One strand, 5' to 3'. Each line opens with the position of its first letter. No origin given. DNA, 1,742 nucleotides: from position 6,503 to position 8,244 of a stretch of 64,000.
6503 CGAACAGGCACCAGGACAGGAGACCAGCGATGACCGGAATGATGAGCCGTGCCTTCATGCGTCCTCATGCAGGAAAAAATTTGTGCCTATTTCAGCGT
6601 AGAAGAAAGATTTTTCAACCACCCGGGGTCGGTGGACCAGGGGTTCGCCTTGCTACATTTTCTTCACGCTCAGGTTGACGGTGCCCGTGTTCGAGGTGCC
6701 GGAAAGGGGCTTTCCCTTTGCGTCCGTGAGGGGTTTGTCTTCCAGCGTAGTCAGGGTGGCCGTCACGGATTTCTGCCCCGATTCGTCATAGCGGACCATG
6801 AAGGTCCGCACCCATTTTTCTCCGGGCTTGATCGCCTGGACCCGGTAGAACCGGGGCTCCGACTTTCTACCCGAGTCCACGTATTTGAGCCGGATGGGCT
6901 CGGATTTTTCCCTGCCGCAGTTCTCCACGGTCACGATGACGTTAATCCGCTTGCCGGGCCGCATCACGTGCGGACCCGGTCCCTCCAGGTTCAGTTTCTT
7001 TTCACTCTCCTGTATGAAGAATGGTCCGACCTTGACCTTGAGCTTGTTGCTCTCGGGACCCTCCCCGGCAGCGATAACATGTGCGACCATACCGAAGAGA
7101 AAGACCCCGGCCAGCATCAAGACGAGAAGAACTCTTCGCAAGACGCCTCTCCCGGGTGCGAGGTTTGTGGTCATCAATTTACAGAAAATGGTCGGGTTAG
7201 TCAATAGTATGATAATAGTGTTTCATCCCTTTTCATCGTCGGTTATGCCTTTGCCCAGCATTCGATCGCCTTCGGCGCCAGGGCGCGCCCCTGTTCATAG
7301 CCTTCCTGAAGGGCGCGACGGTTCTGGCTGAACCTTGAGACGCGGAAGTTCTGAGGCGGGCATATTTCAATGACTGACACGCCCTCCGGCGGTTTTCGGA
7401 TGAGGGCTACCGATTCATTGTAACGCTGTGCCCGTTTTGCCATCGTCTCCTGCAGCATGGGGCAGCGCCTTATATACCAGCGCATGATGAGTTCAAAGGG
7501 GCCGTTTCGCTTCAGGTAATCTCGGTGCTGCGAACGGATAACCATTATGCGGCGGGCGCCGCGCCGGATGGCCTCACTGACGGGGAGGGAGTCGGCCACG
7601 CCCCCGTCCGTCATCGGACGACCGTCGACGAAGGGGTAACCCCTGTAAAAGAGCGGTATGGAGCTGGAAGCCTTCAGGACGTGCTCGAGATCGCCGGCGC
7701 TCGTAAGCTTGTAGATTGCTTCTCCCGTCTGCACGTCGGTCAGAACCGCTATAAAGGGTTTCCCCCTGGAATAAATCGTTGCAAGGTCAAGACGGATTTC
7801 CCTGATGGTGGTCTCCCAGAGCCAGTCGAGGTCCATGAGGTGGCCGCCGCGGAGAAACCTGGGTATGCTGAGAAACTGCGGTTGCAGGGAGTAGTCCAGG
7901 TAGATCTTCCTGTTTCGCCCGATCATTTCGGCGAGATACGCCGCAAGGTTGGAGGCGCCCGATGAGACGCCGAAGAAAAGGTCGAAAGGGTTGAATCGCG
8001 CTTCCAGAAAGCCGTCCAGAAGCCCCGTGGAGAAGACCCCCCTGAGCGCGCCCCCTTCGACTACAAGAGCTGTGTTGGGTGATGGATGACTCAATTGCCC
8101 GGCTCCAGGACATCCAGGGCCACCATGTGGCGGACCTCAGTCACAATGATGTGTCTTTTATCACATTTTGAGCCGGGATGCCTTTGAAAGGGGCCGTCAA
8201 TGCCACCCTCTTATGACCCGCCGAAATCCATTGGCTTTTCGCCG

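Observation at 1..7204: Operon alternating rhodaneses with multiheme cytochromes, ending in a CbcL-like quinol oxidoreductase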

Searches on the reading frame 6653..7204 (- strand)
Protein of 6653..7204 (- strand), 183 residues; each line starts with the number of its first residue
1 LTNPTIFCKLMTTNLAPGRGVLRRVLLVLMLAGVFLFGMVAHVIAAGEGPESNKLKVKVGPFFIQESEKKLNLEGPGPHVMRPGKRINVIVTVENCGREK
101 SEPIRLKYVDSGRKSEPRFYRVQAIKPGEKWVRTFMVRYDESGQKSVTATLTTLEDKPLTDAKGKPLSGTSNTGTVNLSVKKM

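Call 8: search_protein_families(library=pfam, proteins=[window:6653-7204:-], max_evalue=0.01)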
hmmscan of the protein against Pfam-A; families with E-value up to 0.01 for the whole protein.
window:6653-7204:- (183 aa): 1 family
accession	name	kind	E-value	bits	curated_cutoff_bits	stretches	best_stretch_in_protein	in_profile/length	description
PF07705.17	CARDB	-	0.00016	22.2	22.7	1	78-150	12-82/101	CARDB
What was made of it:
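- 6653..7174 (-): g1: small secreted or anchored CARDB-like beta-rich protein (173 aa from ATG; the ORF extends to 7204). Pfam CARDB 22.2 bits, just under the 22.7 cut-off (call 8).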

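Call 9: search_protein_families(library=ncbifam, proteins=[window:6653-7204:-], max_evalue=0.01)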
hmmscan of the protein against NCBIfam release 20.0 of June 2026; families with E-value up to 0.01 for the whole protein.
window:6653-7204:- (183 aa): 1 family
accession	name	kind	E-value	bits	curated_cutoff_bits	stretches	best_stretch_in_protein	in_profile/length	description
NF010301.0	PRK13740.1-2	subfamily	0.003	17.7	210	1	89-148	26-85/128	conjugal transfer protein TraY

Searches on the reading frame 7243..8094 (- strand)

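Call 8: search_protein_families(library=pfam, proteins=[window:7243-8094:-], max_evalue=0.01)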
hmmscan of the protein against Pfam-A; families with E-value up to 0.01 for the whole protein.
window:7243-8094:- (283 aa): 2 families
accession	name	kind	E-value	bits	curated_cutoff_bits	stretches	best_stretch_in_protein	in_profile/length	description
PF01734.28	Patatin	-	1.4e-21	78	27.7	1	10-176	1-191/191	Patatin-like phospholipase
PF19890.4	DUF6363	-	5.3e-16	58.6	26.4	1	211-280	1-70/75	Domain of unknown function (DUF6363)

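Call 9: search_protein_families(library=ncbifam, proteins=[window:7243-8094:-], max_evalue=0.01)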
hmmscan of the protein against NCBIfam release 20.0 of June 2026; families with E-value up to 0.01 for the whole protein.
window:7243-8094:- (283 aa): 1 family
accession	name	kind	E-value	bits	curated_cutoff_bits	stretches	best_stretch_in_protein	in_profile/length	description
NF007623.0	PRK10279.1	equivalog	4.1e-06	26.2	272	1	14-197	12-189/301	patatin-like phospholipase RssA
